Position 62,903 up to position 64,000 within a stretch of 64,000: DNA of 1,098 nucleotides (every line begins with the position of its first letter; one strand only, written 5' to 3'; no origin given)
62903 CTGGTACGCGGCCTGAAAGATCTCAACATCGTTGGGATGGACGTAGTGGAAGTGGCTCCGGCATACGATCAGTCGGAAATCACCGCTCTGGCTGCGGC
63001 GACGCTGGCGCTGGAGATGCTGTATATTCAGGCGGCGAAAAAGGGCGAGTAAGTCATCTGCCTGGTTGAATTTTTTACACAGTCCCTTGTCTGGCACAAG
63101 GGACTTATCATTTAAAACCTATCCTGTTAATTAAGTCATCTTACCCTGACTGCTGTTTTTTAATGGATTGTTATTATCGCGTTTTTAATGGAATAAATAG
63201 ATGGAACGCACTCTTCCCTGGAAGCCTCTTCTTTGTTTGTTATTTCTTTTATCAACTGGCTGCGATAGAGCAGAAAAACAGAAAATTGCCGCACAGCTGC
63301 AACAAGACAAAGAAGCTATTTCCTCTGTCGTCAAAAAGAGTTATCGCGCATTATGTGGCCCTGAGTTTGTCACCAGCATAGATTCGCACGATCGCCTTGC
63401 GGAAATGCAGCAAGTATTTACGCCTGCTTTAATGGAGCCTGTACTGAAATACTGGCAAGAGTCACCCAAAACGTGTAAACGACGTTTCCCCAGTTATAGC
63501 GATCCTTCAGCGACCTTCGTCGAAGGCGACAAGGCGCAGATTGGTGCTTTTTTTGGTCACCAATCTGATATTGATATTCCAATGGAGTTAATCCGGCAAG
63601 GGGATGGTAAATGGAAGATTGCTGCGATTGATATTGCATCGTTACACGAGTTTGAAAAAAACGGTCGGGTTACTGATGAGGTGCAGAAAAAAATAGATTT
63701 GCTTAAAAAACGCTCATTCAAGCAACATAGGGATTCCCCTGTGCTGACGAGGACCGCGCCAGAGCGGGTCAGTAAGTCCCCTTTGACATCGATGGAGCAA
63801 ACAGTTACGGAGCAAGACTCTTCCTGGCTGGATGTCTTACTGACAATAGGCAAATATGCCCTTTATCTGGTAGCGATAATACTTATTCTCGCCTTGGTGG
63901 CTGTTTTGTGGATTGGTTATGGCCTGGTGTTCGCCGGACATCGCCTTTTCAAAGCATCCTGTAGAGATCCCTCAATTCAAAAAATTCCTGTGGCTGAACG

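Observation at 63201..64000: Unterminated ORF after speB missing from the ORF track: lipoprotein with a C-terminal transmembrane segment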

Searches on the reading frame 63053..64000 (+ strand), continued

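Call 42: search_protein_families(library=pfam, proteins=[P0060, P0061, P0111, P0145, P0113, P0091, P0067, P0050, P0140, P0144], max_evalue=0.001)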
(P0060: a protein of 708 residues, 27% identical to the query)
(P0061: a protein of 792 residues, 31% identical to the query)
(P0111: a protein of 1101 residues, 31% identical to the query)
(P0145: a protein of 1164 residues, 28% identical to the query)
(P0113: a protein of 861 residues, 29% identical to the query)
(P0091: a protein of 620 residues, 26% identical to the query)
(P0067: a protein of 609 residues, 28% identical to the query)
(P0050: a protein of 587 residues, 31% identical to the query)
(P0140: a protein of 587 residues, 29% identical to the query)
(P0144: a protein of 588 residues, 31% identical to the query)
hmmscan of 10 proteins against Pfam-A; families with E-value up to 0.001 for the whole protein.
P0060 (708 aa): 1 family
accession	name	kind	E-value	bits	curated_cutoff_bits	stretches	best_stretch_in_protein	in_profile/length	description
PF06889.16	DUF1266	-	6.7e-81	271.1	27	3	517-681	2-175/175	Protein of unknown function (DUF1266)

P0061 (792 aa): 2 families
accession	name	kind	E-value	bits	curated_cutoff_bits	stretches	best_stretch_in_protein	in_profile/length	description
PF06889.16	DUF1266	-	2.5e-31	109.7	27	1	568-740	4-175/175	Protein of unknown function (DUF1266)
PF05193.26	Peptidase_M16_C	-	5.7e-05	23.5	23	0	218-302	92-179/181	Peptidase M16 inactive domain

P0111 (1101 aa): 32 families (the best 25 are shown)
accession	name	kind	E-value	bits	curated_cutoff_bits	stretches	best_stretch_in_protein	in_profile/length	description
PF00515.34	TPR_1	-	2.5e-85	277.5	27.8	8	706-738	2-34/34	Tetratricopeptide repeat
PF07719.23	TPR_2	-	1.4e-83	268.6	27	7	774-806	2-34/34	Tetratricopeptide repeat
PF13181.12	TPR_8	-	5.1e-70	226.2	25.7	4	875-907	1-33/34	Tetratricopeptide repeat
PF13431.12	TPR_17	-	1.9e-61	199.7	24.4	4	899-929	3-33/34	Tetratricopeptide repeat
PF13414.12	TPR_11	-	1.3e-50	169.2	26.8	4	1017-1058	1-42/42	TPR repeat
PF13432.12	TPR_16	-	1.4e-47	160.1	32.7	6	675-736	1-62/65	Tetratricopeptide repeat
PF13428.12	TPR_14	-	9.1e-45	146.9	23.5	0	787-815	15-43/44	Tetratricopeptide repeat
PF13371.12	TPR_9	-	1.9e-42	143.5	35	3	1022-1069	7-54/73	Tetratricopeptide repeat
PF13424.12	TPR_12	-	7.8e-41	138.6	30.1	4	775-838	5-76/77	Tetratricopeptide repeat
PF06889.16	DUF1266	-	1.9e-40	139.3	27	1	66-230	2-175/175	Protein of unknown function (DUF1266)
PF14559.12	TPR_19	-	8.3e-39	132.2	25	4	786-843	4-61/68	Tetratricopeptide repeat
PF23914.1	TPR_CcmH_CycH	-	5.8e-35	120.9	42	2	769-818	46-95/158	Cytochrome c-type biogenesis protein H TPR domain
PF12895.13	ANAPC3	-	1.1e-27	96.6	27.2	3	785-866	1-81/82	Anaphase-promoting complex, cyclosome, subunit 3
PF13174.12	TPR_6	-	1.6e-20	72.7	26.3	0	1045-1075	1-31/33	Tetratricopeptide repeat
PF01239.28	PPTA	-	3.7e-20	70.7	29.5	0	859-885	3-29/32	Protein prenyltransferase alpha subunit repeat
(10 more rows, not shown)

P0145 (1164 aa): 31 families (the best 25 are shown)
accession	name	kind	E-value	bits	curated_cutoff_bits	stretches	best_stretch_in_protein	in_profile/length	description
PF00515.34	TPR_1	-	7.4e-103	333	27.8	10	807-840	1-34/34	Tetratricopeptide repeat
PF07719.23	TPR_2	-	3e-94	301.9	27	9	706-737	2-33/34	Tetratricopeptide repeat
PF13181.12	TPR_8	-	1.6e-79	255.8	25.7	9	706-737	2-33/34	Tetratricopeptide repeat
PF13414.12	TPR_11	-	1e-70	233.6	26.8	9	916-948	1-33/42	TPR repeat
PF13431.12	TPR_17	-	6.8e-66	213.6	24.4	6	591-623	2-33/34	Tetratricopeptide repeat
PF13432.12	TPR_16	-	2.7e-55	184.8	32.7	5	712-772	4-64/65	Tetratricopeptide repeat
PF13428.12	TPR_14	-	2.7e-53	173.3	23.5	1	877-916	3-42/44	Tetratricopeptide repeat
PF14559.12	TPR_19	-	3.4e-45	152.7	25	4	683-738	3-58/68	Tetratricopeptide repeat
PF06889.16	DUF1266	-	1.9e-41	142.6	27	1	66-231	1-175/175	Protein of unknown function (DUF1266)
PF13424.12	TPR_12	-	2.6e-41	140.1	30.1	5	777-837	7-75/77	Tetratricopeptide repeat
PF13371.12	TPR_9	-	1.1e-36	125.1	35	2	885-944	5-64/73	Tetratricopeptide repeat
PF23914.1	TPR_CcmH_CycH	-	4.6e-36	124.5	42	2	799-908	42-154/158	Cytochrome c-type biogenesis protein H TPR domain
PF12895.13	ANAPC3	-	1.2e-35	122.1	27.2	4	1022-1102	2-81/82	Anaphase-promoting complex, cyclosome, subunit 3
PF13176.12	TPR_7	-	1e-30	103.6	27.9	0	707-736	1-30/36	Tetratricopeptide repeat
PF13174.12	TPR_6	-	1.7e-20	72.6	26.3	0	740-771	1-32/33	Tetratricopeptide repeat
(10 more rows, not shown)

P0113 (861 aa): 3 families
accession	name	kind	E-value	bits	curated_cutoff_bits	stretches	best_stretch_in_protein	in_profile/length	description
PF13229.12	Beta_helix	-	1.1e-54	184.7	25.9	5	535-680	9-156/158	Right handed beta helix region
PF06889.16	DUF1266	-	8.6e-40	137.2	27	1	115-276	2-175/175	Protein of unknown function (DUF1266)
PF05048.19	NosD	-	1.9e-33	116.1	23.6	4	596-743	18-161/212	Periplasmic copper-binding protein (NosD)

P0091 (620 aa): 1 family
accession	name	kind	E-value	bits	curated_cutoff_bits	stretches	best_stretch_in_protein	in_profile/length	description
PF06889.16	DUF1266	-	7.5e-31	108.1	27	2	97-244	2-150/175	Protein of unknown function (DUF1266)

P0067 (609 aa): 1 family
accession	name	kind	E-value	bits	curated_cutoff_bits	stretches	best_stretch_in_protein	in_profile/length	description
PF06889.16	DUF1266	-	2.9e-49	168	27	2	464-569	73-175/175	Protein of unknown function (DUF1266)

P0050 (587 aa): 2 families
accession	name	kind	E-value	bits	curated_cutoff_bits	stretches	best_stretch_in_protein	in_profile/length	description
PF06889.16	DUF1266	-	2.6e-31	109.6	27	1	208-372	2-175/175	Protein of unknown function (DUF1266)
PF14024.11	DUF4240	-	3.9e-09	37.2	27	1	386-494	1-108/129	Protein of unknown function (DUF4240)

P0140 (587 aa): 1 family
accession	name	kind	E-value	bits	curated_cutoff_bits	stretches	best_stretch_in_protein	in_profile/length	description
PF06889.16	DUF1266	-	1e-37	130.5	27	1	410-575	2-175/175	Protein of unknown function (DUF1266)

P0144 (588 aa): 1 family
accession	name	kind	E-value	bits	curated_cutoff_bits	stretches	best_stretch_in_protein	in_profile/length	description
PF06889.16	DUF1266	-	4e-37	128.5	27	1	361-528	1-175/175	Protein of unknown function (DUF1266)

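Call 43: search_protein_families(library=pfam, alignment_id=A2, max_evalue=0.001)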
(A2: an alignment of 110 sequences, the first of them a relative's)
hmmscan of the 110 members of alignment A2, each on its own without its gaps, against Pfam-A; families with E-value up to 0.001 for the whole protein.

A. member 1, L001:9151-10710:+ (520 aa): 1 family
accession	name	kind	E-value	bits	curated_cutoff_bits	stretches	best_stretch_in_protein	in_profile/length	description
PF06889.16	DUF1266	-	1.4e-30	107.2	27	1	306-481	1-175/175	Protein of unknown function (DUF1266)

B. families by the number of members that match (of 110 scanned): 28 families (the first 25 are shown)
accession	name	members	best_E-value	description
PF06889.16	DUF1266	110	1.1e-49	Protein of unknown function (DUF1266)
PF00515.34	TPR_1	1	2.1e-30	Tetratricopeptide repeat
PF12796.13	Ank_2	1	1.8e-26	Ankyrin repeats (3 copies)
PF13431.12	TPR_17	1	1.7e-24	Tetratricopeptide repeat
PF13414.12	TPR_11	1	7e-23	TPR repeat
PF07719.23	TPR_2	1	2.1e-20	Tetratricopeptide repeat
PF13181.12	TPR_8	1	1.6e-17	Tetratricopeptide repeat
PF13511.11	DUF4124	1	1.1e-15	Domain of unknown function (DUF4124)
PF00023.36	Ank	1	1.4e-14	Ankyrin repeat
PF13371.12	TPR_9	1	1.9e-14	Tetratricopeptide repeat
PF13637.12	Ank_4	1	1.1e-13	Ankyrin repeats (many copies)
PF13432.12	TPR_16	1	1.8e-12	Tetratricopeptide repeat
PF13424.12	TPR_12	1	5.4e-10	Tetratricopeptide repeat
PF13828.11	DUF4190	1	2.9e-09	Domain of unknown function (DUF4190)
PF14024.11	DUF4240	1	3.9e-09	Protein of unknown function (DUF4240)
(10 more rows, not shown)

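Call 58: fold_search(model_id=the predicted structure, library=pdb)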
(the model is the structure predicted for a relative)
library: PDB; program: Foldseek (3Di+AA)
matches with E <= 10: 149; with E <= 0.001: 0
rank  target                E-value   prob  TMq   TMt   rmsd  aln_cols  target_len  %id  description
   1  5u9o_C                2.0e-01  0.95  0.13  0.38   8.6       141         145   16  Cocrystal structure of the intermembrane space region of the plastid division proteins PARC6 and PDV1 (released 2017-12-20)
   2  5u9o_F                4.3e-01  0.69  0.12  0.34   9.0       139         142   14  Cocrystal structure of the intermembrane space region of the plastid division proteins PARC6 and PDV1 (released 2017-12-20)
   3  4hzb_E                4.9e-01  0.91  0.14  0.48   6.6       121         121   14  Crystal structure of the type VI SeMet effector-immunity complex Tae3-Tai3 from Ralstonia pickettii (released 2013-08-21)
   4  5u9o_A                5.2e-01  0.63  0.12  0.32   9.5       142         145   13  Cocrystal structure of the intermembrane space region of the plastid division proteins PARC6 and PDV1 (released 2017-12-20)
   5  4hz9_C                5.6e-01  0.93  0.14  0.48   6.8       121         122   15  Crystal structure of the type VI native effector-immunity complex Tae3-Tai3 from Ralstonia pickettii (released 2013-08-21)
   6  4hz9_B                5.9e-01  0.96  0.15  0.51   6.1       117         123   17  Crystal structure of the type VI native effector-immunity complex Tae3-Tai3 from Ralstonia pickettii (released 2013-08-21)
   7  6jzn_C                5.9e-01  0.63  0.12  0.35   9.6       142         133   13  Structure of the intermembrane space region of PARC6-PDV1 (released 2020-05-06)
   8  6jzn_B                6.2e-01  0.63  0.12  0.37   8.8       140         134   14  Structure of the intermembrane space region of PARC6-PDV1 (released 2020-05-06)
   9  6jzn_D                7.7e-01  0.47  0.12  0.36   8.4       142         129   15  Structure of the intermembrane space region of PARC6-PDV1 (released 2020-05-06)
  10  6jzf_B                8.4e-01  0.89  0.14  0.41   8.2       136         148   13  Structure of the intermembrane space region of PARC6 (released 2020-05-06)
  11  5u9l_B                9.6e-01  0.47  0.11  0.33  19.0       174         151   14  Crystal structure of the intermembrane space region of the plastid division protein PARC6 (released 2017-12-20)
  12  6af4_C                9.6e-01  0.16  0.08  0.22  14.6       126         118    7  Toxin-Antitoxin module from Streptococcus pneumoniae (released 2019-08-14)
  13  7c5y_B                1.0e+00  0.25  0.12  0.13  12.1       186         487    9  Crystal structure of the iota-carbonic anhydrase from eukaryotic microalga complexed with iodide (released 2021-04-28)
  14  3vz9_B                1.0e+00  0.21  0.07  0.26  12.2       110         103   13  Crystal structure of the chicken Spc24-Spc25 globular domain (released 2013-04-03)
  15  7c5v_A                1.0e+00  0.41  0.13  0.31   7.3       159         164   15  Crystal structure of the iota-carbonic anhydrase from cyanobacterium complexed with bicarbonate (released 2021-04-28)
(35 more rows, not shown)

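Call 60: find_encoding_contigs(protein=P0022, flank=5000, max_places=2)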
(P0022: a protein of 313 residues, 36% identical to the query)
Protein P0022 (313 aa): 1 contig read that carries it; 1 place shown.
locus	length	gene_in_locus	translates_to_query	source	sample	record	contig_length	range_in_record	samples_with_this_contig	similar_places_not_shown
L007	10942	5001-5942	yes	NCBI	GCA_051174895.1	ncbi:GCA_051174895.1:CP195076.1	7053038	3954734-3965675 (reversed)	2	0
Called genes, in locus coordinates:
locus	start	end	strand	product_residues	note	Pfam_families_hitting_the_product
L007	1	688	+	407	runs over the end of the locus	PF00072:Response_reg (weak), PF00563:EAL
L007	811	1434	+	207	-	PF00072:Response_reg, PF00196:GerE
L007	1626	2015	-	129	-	PF06476:DUF1090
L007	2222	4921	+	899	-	PF03212:Pertactin, PF03797:Autotransporter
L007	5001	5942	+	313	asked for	PF06889:DUF1266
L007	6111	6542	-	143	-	-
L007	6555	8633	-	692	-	-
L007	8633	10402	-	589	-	-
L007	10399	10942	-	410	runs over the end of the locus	PF00589:Phage_integrase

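Call 61: find_encoding_contigs(protein=P0017, flank=5000, max_places=2)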
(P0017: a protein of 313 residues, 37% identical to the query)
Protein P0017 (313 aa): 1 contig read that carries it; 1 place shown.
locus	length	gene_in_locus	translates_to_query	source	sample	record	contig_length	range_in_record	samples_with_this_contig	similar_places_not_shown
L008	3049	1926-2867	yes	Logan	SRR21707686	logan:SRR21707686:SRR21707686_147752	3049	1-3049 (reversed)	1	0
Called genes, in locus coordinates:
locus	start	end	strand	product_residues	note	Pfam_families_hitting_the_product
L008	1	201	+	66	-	?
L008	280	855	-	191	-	-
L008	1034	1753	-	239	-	PF00702:Hydrolase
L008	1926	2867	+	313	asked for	PF06889:DUF1266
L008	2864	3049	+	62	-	?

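Call 62: find_encoding_contigs(protein=P0026, flank=5000, max_places=2)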
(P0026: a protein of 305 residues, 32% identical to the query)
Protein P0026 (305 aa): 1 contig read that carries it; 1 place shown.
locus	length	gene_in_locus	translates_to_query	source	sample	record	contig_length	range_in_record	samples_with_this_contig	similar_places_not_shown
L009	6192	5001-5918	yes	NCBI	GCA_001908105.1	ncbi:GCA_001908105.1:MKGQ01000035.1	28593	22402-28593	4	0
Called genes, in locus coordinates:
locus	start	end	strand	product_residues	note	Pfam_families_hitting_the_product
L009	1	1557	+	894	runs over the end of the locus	PF01807:Zn_ribbon_DnaG, PF13362:Toprim_3, PF13662:Toprim_4 (weak), PF13155:Toprim_2, PF27228:MTBMA_p00010_2nd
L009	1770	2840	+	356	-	PF02899:Phage_int_SAM_1 (weak), PF13495:Phage_int_SAM_4 (weak), PF00589:Phage_integrase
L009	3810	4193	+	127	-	-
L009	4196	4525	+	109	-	-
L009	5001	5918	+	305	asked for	PF06889:DUF1266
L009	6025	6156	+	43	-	-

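Call 66: find_related_loci(query=A1, collection=genome_contigs, flank=6000)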
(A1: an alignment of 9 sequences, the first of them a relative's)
Query A1 (520 aa) in genome_contigs; peptide patterns used: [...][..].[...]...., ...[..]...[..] (x = any residue, [..] = any of these).
56 stretches matched a pattern; 3 encode a relative of the query (tblastn E <= 1e-3); 3 distinct loci.
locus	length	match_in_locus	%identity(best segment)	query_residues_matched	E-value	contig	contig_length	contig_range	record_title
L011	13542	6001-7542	51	10-508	9e-161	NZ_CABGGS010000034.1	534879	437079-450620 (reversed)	Klebsiella spallanzanii isolate SB6411, whole genome shotgun sequence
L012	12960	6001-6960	62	200-517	1e-131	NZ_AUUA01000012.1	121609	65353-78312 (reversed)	Leminorella grimontii ATCC 33999 = DSM 5078 G544DRAFT_scaffold00010.10_C, whole genome shotgun sequence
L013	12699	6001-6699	30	247-489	5e-26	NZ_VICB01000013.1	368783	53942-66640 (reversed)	Actinomyces johnsonii strain CCUG 34287 CCUG34287T_0000013, whole genome shotgun sequence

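Call 76: search_dna_similar(query=L001:9151-10710:+, collection=plasmids, mode=protein, max_rows=10, max_evalue=0.001)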
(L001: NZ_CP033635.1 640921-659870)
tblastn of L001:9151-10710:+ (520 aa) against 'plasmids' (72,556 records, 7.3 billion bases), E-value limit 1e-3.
Records with a match: 8; places in all: 8; records where one place covers at least 80% of the query: 0.
Best place of each record, by identity: <60% 8.
By first word of the organism name: Erwinia 4; Proteus 2; Bacteroides 1; Devosia 1.
By predicted mobility (MOB-suite, as given by PLSDB): non-mobilizable 6; mobilizable 2.
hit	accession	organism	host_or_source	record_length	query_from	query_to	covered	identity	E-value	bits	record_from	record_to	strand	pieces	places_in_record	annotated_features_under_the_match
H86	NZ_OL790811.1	Proteus mirabilis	-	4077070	264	486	43%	28.8%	1e-22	109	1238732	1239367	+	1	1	none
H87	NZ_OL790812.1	Proteus mirabilis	-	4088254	264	486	43%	28.8%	1e-22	109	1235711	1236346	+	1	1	none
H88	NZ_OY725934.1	Bacteroides finegoldii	-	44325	261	481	43%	23.5%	1e-6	59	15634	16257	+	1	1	DUF1266 domain-containing protein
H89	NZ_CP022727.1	Erwinia persicina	Allium cepa L.,single cell,rotten onion ...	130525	265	487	43%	22.4%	2e-5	55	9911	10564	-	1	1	DUF1266 domain-containing protein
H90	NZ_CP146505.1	Erwinia persicina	Cell culture,Leaf wash from mixed-leaf ...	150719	265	487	43%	22.4%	2e-5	55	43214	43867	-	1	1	DUF1266 domain-containing protein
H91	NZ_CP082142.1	Erwinia persicina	Medicago,single cell,alfalfa seeds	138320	265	487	43%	22.4%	2e-5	55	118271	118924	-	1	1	DUF1266 domain-containing protein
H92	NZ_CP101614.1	Erwinia persicina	Whole organism,Green onion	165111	265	487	43%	22.4%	2e-5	55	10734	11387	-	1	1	DUF1266 domain-containing protein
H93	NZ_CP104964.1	Devosia neptuniae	Vicia costata,cell culture,root nodule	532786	289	479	37%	26.1%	3e-4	51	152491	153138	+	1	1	DUF1266 domain-containing protein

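Call 77: search_dna_similar(query=L001:9151-10710:+, collection=phages, mode=protein, max_rows=10, max_evalue=0.001)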
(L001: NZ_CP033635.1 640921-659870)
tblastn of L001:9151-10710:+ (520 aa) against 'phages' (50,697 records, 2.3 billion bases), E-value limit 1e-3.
No match.
